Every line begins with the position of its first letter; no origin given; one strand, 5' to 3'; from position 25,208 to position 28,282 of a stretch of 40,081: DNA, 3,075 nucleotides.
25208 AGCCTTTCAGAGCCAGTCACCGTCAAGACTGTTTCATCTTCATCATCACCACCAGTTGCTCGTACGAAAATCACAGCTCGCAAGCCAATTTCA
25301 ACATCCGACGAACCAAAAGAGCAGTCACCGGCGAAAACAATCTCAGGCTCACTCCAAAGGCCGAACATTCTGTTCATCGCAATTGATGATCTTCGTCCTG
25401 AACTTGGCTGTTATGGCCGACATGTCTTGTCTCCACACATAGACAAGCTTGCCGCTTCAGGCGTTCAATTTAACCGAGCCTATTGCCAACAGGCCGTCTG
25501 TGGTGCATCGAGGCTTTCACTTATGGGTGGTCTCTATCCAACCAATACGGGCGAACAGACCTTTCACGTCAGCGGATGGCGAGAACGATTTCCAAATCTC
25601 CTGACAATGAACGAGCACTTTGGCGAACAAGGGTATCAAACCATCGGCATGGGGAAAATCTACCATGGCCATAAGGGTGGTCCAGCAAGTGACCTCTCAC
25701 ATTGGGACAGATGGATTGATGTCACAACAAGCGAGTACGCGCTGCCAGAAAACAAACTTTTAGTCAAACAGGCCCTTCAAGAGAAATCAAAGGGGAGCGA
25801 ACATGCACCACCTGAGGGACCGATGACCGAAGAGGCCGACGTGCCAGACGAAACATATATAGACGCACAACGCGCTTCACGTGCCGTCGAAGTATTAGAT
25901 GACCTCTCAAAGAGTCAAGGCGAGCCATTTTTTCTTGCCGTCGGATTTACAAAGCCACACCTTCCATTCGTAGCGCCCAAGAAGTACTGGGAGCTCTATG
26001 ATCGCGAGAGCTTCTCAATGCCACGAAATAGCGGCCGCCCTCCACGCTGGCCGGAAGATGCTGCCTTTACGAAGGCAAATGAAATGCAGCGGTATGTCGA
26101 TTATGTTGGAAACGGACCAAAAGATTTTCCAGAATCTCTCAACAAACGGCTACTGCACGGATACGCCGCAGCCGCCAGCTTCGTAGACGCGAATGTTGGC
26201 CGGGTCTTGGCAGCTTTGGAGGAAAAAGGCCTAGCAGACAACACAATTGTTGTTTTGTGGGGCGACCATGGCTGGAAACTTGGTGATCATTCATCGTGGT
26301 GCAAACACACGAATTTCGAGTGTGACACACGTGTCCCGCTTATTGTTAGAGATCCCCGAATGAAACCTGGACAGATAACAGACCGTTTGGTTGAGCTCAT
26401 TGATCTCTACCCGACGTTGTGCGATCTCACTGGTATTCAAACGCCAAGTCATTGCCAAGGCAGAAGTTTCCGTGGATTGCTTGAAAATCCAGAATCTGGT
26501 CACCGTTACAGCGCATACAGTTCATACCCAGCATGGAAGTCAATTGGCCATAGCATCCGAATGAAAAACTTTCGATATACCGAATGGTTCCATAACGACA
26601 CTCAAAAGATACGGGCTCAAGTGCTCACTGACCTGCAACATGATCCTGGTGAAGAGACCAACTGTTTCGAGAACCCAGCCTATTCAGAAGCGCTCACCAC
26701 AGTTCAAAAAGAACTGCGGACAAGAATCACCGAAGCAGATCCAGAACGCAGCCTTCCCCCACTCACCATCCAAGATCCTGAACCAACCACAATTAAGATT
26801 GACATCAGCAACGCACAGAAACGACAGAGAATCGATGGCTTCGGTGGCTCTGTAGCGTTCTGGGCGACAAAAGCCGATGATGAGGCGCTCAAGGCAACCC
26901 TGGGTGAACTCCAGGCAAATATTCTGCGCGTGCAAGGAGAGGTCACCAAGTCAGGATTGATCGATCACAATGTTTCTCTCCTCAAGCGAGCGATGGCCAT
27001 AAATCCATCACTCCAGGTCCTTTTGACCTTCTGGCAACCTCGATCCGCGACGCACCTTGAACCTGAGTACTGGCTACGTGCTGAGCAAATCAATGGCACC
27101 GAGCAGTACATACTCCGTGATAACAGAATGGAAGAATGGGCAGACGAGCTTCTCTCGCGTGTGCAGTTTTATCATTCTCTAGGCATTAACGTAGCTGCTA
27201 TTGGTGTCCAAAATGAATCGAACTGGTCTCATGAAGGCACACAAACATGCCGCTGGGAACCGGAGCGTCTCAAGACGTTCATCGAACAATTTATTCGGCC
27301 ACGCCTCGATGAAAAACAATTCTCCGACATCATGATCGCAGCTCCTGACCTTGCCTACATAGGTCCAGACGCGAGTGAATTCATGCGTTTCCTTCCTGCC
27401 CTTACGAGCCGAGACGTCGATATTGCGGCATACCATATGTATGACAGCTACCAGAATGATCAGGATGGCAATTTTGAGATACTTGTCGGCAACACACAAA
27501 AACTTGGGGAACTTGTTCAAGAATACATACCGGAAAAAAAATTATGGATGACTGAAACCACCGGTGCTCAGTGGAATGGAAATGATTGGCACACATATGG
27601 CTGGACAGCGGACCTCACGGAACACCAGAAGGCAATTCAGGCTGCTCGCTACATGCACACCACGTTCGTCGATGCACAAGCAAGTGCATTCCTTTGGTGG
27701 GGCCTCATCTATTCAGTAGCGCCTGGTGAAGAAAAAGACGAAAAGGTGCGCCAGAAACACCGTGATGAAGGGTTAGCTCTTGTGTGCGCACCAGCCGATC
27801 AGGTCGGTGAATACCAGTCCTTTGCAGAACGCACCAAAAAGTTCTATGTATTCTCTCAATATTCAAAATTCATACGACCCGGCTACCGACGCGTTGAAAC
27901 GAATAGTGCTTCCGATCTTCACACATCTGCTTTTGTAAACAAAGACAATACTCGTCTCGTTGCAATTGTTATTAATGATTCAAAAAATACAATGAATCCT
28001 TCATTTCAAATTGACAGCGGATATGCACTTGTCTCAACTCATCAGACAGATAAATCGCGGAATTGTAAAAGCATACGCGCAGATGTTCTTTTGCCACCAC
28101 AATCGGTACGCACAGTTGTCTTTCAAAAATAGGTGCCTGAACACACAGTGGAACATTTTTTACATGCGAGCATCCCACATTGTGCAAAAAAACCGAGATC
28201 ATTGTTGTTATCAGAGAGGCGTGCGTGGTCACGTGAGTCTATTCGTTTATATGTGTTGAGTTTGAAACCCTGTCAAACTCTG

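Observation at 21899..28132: One secreted 2,077-codon ORF fuses three glycosidase modules with a sulfatase (GH-A-like / GH3 / iduronate-2-sulfatase-like / GH30)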

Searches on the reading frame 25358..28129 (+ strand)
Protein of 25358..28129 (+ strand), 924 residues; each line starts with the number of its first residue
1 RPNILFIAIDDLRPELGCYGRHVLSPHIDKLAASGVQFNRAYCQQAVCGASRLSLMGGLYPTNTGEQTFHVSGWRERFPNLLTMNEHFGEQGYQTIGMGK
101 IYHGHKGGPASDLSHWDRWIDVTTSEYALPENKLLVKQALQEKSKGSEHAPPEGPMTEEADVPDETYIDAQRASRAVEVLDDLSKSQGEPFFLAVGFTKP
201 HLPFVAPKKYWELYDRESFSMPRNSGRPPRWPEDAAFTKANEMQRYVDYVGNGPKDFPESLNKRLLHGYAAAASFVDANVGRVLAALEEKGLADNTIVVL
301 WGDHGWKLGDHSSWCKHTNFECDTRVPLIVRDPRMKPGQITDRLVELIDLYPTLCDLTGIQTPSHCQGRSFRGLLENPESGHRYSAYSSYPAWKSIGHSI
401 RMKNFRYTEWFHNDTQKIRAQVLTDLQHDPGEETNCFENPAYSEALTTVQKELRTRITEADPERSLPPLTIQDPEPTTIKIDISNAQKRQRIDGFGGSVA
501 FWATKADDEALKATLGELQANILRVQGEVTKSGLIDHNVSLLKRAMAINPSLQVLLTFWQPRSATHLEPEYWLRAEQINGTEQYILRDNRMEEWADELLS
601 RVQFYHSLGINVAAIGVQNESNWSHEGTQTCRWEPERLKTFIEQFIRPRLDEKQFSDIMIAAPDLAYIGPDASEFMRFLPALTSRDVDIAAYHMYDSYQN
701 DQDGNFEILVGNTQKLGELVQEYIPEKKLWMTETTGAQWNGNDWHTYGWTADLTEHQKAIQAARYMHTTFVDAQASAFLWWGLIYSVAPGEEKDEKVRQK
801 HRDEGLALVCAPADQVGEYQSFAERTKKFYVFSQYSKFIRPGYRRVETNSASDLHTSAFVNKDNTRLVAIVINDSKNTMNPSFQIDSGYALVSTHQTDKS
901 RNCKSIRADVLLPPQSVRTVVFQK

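Call 66: predict_structure(alignment_id=A1)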
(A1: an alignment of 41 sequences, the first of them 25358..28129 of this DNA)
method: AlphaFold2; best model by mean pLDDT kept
length: 924 residues; sequences in the alignment: 41
mean_pLDDT: 85.6   pTM: 0.55
mean pLDDT of the five models: 85.6, 84.8, 84.3, 82.6, 81.8
residues with pLDDT >= 90: 453; 70-90: 366; 50-70: 94; < 50: 11
segments of 3 or more residues with pLDDT < 50: 465-472
pLDDT, mean of each block of 10 residues (from residue 1): 93 66 87 94 71 83 59 72 91 91 72 87 69 80 73 74 83 95 86 88 78 87 74 73 78 77 84 91 97 96 66 62 84 94 91 94 85 93 85 80 90 84 87 87 93 85 47 71 92 93 88 96 92 90 95 93 89 85 87 95 95 90 62 91 96 94 87 93 96 79 87 95 95 64 74 88 95 96 90 85 91 85 95 97 91 89 95 91 88 93 87 94 95
secondary structure, 60 per line:
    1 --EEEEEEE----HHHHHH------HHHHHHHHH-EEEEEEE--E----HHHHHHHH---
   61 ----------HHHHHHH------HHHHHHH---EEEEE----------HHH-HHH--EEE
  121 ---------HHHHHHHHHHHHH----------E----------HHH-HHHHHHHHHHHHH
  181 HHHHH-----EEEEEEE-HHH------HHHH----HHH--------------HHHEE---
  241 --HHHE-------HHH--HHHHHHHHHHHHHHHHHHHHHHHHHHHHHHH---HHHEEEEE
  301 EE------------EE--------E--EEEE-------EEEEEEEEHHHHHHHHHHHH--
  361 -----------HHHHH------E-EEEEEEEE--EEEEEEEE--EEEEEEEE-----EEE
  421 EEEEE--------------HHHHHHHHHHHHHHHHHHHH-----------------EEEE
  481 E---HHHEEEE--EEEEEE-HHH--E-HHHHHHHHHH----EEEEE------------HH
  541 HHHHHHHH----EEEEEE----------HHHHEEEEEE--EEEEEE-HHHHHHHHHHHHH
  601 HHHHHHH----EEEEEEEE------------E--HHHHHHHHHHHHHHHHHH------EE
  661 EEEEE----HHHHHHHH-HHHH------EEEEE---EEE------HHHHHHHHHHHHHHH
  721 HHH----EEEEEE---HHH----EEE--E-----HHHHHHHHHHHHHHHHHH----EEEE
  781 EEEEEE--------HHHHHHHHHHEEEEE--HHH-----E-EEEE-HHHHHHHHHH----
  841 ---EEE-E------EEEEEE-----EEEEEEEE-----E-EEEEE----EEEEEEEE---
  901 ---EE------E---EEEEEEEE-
elements in order (helices of 4 or more, strands of 3 or more residues): E3-9 H14-19 H26-34 E36-42 H50-57 H71-77 H84-90 E94-98 E118-120 H130-142 H168-185 E191-197 H208-211 H259-289 E296-302 E328-331 E339-346 H347-358 H372-376 E385-392 E395-402 E405-412 E418-425 H440-459 E477-481 E488-491 E494-499 H508-517 E522-526 H539-548 E553-558 H569-572 E573-578 E581-586 H588-607 E612-619 H635-652 E659-665 H670-677 H679-682 E689-693 E697-699 H706-723 E728-733 E744-746 H755-772 E777-786 H795-804 E805-809 E822-825 H827-836 E844-846 E855-860 E866-873 E881-885 E890-897 E916-923

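Call 69: fold_search(model_id=the predicted structure, library=pdb)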
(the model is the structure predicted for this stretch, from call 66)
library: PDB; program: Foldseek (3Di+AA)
matches with E <= 10: 1401; with E <= 0.001: 566
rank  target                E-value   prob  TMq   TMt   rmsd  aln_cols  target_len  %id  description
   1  6hhm                  1.6e-38  1.00  0.45  0.87   3.1       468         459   37  Crystal structure of the family S1_7 ulvan-specific sulfatase FA22070 from Formosa agariphila (released 2019-06-26)
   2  6ioz_A                4.5e-30  1.00  0.40  0.71   6.0       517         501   30  Structural insights of idursulfase beta (released 2018-11-28)
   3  5fql_A                6.3e-30  1.00  0.40  0.70   5.9       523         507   30  Insights into Hunter syndrome from the structure of iduronate-2- sulfatase (released 2017-01-18)
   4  6pt4_A                1.7e-28  1.00  0.41  0.76   6.0       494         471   23  Crystal structure of apo PsS1_NC (released 2019-09-25)
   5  6pt4_B                4.8e-28  1.00  0.41  0.75   6.1       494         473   23  Crystal structure of apo PsS1_NC (released 2019-09-25)
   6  6ptk_A                1.0e-27  1.00  0.40  0.75   6.2       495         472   23  Crystal structure of the sulfatase PsS1_NC C84A with bound sulfate ion (released 2019-09-25)
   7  6pt6_A                3.1e-27  1.00  0.40  0.74   6.3       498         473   23  Crystal structure of PsS1_NC C84S in complex with i-neocarratetraose (released 2019-09-25)
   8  6pt6_B                5.2e-27  1.00  0.40  0.74   6.3       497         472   22  Crystal structure of PsS1_NC C84S in complex with i-neocarratetraose (released 2019-09-25)
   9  3kl3_A                7.6e-27  1.00  0.36  0.80   4.2       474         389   21  Crystal structure of Ligand bound XynC (released 2010-12-08)
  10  6ptk_D                8.5e-27  1.00  0.41  0.76   6.0       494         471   22  Crystal structure of the sulfatase PsS1_NC C84A with bound sulfate ion (released 2019-09-25)
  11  3kl0_C                1.0e-26  1.00  0.36  0.81   4.2       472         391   21  Crystal structure of the glucuronoxylan xylanohydrolase XynC from Bacillus subtilis (released 2010-12-08)
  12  4qaw_H                1.5e-26  1.00  0.36  0.61   4.1       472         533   21  Structure of modular Xyn30D from Paenibacillus barcinonensis (released 2014-10-08)
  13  3kl3_C                1.9e-26  1.00  0.36  0.80   4.2       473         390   21  Crystal structure of Ligand bound XynC (released 2010-12-08)
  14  3kl0_A                2.1e-26  1.00  0.36  0.79   4.1       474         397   21  Crystal structure of the glucuronoxylan xylanohydrolase XynC from Bacillus subtilis (released 2010-12-08)
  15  4qaw_E                2.4e-26  1.00  0.36  0.62   4.0       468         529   21  Structure of modular Xyn30D from Paenibacillus barcinonensis (released 2014-10-08)
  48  1nof                  9.8e-24  1.00  0.35  0.82   4.3       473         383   21  THE FIRST CRYSTALLOGRAPHIC STRUCTURE OF A XYLANASE FROM GLYCOSYL HYDROLASE FAMILY 5: IMPLICATIONS FOR CATALYSIS (released 2003-09-16)
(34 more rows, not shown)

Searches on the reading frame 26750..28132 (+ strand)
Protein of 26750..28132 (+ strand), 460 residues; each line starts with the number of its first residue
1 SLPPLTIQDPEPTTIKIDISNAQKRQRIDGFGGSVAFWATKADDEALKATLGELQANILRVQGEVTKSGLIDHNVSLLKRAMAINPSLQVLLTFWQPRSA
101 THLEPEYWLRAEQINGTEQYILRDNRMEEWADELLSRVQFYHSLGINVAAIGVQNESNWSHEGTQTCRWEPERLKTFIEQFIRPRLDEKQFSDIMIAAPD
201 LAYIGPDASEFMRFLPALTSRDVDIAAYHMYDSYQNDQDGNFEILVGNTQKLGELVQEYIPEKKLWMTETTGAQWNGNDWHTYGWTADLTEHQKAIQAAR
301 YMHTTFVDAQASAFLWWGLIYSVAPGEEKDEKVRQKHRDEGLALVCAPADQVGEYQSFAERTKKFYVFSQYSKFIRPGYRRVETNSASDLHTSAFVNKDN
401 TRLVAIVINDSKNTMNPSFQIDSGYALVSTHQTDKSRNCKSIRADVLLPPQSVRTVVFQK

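Call 6: search_protein_families(library=pfam, proteins=[window:26750-28132:+], max_evalue=0.1)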
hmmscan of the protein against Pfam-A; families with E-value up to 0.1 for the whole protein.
window:26750-28132:+ (460 aa): 2 families
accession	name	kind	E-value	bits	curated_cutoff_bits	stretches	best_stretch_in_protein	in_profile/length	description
PF02057.21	Glyco_hydro_59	-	2.4e-07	30.8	27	1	77-330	79-265/294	Glycosyl hydrolase family 59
PF17189.10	Glyco_hydro_30C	-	8e-06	26.3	22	1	381-456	4-65/65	Glycosyl hydrolase family 30 beta sandwich domain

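Call 8: search_solved_structures(query=window:26750-28132:+, max_evalue=1, show_alignments=2)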
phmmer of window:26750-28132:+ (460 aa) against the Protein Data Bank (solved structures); distinct sequences matched with E-value up to 1: 25.
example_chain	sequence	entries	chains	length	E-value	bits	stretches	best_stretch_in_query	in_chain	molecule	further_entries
4fmv_A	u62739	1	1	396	1.6e-14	57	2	362-440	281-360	Glucuronoarabinoxylan endo-1,4-beta-xylanase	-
7n6h_A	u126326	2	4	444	2.1e-14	56.7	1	105-439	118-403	AcXbh30A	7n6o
9rdg_A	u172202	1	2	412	2.8e-14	56.2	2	362-455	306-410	Carbohydrate binding family 6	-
4ckq_A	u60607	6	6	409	1.8e-13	53.5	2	362-455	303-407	CARBOHYDRATE BINDING FAMILY 6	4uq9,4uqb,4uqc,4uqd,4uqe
4uqa_A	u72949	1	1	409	2.2e-13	53.3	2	362-455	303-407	CARBOHYDRATE BINDING FAMILY 6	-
5a6l_A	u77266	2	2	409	3.2e-13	52.8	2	362-455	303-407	CARBOHYDRATE BINDING FAMILY 6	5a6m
9o5h_A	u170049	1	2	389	1.9e-12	50.2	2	23-328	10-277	Xylanase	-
4qaw_A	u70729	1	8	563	3.5e-12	49.3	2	359-443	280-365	Xyn30D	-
1nof_A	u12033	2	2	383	1.1e-11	47.7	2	361-416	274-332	xylanase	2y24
5cxp_A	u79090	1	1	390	1.4e-11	47.3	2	349-430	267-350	Possible xylan degradation enzyme (Glycosyl hydrolase family 30-like domain and Ricin B-li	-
3gtn_A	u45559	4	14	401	2.4e-11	46.6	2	362-438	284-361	Glucuronoxylanase xynC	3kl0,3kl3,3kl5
2wnw_A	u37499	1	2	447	2.7e-10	43.1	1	62-201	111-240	ACTIVATED BY TRANSCRIPTION FACTOR SSRB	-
9ywn_A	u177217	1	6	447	4.8e-10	42.3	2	344-456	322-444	Glucuronoarabinoxylan endo-1,4-beta-xylanase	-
5ngk_A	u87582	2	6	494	1.5e-09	40.7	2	69-278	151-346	Glucosylceramidase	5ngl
8vg9_A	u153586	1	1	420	5.5e-08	35.5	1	361-438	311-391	O-Glycosyl hydrolase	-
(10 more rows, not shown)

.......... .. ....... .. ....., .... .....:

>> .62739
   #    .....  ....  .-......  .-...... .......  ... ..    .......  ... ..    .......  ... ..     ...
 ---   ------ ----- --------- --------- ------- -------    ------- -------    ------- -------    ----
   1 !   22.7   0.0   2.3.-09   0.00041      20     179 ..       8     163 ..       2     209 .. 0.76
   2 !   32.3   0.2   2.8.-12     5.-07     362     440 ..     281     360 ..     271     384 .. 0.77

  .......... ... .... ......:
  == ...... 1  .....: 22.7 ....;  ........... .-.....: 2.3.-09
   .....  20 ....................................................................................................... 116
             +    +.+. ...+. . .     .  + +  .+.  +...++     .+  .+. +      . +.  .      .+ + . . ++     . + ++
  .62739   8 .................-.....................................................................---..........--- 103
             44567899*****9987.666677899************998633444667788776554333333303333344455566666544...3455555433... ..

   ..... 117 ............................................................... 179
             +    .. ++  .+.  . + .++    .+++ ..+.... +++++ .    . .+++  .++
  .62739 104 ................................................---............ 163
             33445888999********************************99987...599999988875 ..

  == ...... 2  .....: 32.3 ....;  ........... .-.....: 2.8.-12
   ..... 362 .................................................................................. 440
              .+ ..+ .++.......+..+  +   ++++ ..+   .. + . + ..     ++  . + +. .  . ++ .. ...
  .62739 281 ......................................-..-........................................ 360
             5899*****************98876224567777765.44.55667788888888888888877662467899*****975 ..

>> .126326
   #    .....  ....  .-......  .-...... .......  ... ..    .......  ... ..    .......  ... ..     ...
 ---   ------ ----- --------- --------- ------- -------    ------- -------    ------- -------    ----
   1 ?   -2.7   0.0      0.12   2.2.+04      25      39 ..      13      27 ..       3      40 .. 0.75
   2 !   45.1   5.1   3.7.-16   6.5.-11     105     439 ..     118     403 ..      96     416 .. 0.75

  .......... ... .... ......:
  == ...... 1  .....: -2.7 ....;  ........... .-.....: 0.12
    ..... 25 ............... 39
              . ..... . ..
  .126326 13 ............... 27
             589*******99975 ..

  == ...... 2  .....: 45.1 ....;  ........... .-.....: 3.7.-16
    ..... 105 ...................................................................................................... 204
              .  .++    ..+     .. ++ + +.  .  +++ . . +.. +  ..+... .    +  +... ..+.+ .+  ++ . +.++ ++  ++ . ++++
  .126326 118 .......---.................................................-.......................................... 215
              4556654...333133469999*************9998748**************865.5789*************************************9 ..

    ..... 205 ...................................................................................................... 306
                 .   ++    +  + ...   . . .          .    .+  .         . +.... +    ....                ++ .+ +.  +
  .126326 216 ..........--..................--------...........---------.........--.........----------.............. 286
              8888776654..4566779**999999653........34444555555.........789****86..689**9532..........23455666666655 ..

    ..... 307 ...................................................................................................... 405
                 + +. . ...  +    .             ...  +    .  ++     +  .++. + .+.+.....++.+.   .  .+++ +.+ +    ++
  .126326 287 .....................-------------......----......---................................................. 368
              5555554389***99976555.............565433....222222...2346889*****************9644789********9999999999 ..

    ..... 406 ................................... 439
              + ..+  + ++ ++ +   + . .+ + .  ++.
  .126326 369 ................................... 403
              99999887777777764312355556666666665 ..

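Call 47: search_protein_representatives(protein=window:26786-28129:+)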
Query: 448 residues. Proteins with E-value up to 0.001 (for the whole library): 1024; up to 1e-10: 92; up to 1e-30: 15. The best 150 are listed.
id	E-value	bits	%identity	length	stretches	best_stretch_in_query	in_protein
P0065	3.8e-158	543.5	54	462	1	3-446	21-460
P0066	1.1e-156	538.7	55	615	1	2-446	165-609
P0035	4.8e-143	493.8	50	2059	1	3-447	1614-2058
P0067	8.7e-138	476.4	58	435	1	3-360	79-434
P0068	3.0e-117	408.7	46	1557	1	3-448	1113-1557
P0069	5.6e-106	371.6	44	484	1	1-446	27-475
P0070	7.7e-86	305.3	39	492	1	7-447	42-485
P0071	2.1e-77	277.5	82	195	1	218-363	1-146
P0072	1.9e-51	191.9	53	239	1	3-175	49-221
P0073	4.3e-51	190.8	47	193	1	255-446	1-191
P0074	9.2e-45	169.9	34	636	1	2-433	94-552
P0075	5.1e-44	167.4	43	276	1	3-209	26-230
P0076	5.0e-41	157.6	75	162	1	115-203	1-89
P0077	1.9e-33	132.6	45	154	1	293-446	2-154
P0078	7.2e-33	130.7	33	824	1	10-446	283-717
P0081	3.5e-27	112.0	33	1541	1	12-423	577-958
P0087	4.9e-25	104.9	30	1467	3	5-191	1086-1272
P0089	4.2e-24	101.8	27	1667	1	5-447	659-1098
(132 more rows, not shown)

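Call 71: search_protein_families(library=pfam, proteins=[P0065, P0066, P0068, P0069, P0070, P0074, P0078, P0081, P0087, P0089], max_evalue=0.00001)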
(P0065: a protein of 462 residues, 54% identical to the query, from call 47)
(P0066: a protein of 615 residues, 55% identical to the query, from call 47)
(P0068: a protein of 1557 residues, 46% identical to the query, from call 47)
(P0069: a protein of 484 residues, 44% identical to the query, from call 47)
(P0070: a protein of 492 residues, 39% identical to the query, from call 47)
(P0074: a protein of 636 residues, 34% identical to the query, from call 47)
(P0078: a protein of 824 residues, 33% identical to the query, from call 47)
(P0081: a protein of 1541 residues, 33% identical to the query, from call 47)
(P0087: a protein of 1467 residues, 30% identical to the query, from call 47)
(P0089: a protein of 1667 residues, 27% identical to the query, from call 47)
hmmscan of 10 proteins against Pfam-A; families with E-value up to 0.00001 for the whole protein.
P0065 (462 aa): 0 families

P0066 (615 aa): 2 families
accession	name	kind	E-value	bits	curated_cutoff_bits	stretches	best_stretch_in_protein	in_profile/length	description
PF16347.10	SGSH_C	-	6.6e-16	59.3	29.3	1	6-141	12-149/154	N-sulphoglucosamine sulphohydrolase, C-terminal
PF17189.10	Glyco_hydro_30C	-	7.6e-06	26.4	22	0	531-580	3-57/65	Glycosyl hydrolase family 30 beta sandwich domain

P0068 (1557 aa): 3 families
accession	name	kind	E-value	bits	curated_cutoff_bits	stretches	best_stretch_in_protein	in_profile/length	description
PF01915.27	Glyco_hydro_3_C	-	1.7e-43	149.4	31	1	679-930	1-200/200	Glycosyl hydrolase family 3 C-terminal domain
PF00933.27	Glyco_hydro_3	-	2.7e-36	126.1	27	1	331-641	1-313/316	Glycosyl hydrolase family 3 N terminal domain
PF14310.12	Fn3-like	-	3.9e-11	43.3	25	1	968-1037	1-71/71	Fibronectin type III-like domain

P0069 (484 aa): 0 families

P0070 (492 aa): 1 family
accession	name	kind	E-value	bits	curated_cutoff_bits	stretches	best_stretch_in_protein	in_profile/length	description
PF17189.10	Glyco_hydro_30C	-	1.5e-06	28.7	22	1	399-445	1-50/65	Glycosyl hydrolase family 30 beta sandwich domain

P0074 (636 aa): 0 families

P0078 (824 aa): 2 families
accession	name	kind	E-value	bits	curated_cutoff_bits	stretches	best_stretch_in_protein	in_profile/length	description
PF13860.13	FlgD_ig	-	5.9e-11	42.6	27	1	746-809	7-73/79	FlgD Ig-like domain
PF19077.6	Big_13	-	8.6e-07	29.8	27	0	68-170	8-102/102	Bacterial Ig-like domain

P0081 (1541 aa): 4 families
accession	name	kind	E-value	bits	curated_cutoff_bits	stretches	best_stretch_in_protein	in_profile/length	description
PF19077.6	Big_13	-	7e-17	62.2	27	1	39-142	6-101/102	Bacterial Ig-like domain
PF01839.29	FG-GAP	-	1.8e-14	53.7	22.1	0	1492-1507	7-22/37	FG-GAP repeat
PF13517.12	FG-GAP_3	-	5.9e-09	36.8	26.9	1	1344-1405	1-61/61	FG-GAP-like repeat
PF10342.15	Kre9_KNH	-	3e-06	28.3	24.6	1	1108-1185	1-89/94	Kre9/KNH-like N-terminal Ig-like domain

P0087 (1467 aa): 3 families
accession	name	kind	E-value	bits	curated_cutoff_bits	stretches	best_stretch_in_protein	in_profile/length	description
PF01915.27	Glyco_hydro_3_C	-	4e-45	154.7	31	1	679-927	1-200/200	Glycosyl hydrolase family 3 C-terminal domain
PF00933.27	Glyco_hydro_3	-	3e-37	129.2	27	1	328-636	1-310/316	Glycosyl hydrolase family 3 N terminal domain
PF14310.12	Fn3-like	-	3.8e-17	62.6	25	1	964-1033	1-71/71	Fibronectin type III-like domain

P0089 (1667 aa): 1 family
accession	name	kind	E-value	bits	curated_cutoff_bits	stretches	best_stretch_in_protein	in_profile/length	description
PF19077.6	Big_13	-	1.3e-19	71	27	0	135-239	7-102/102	Bacterial Ig-like domain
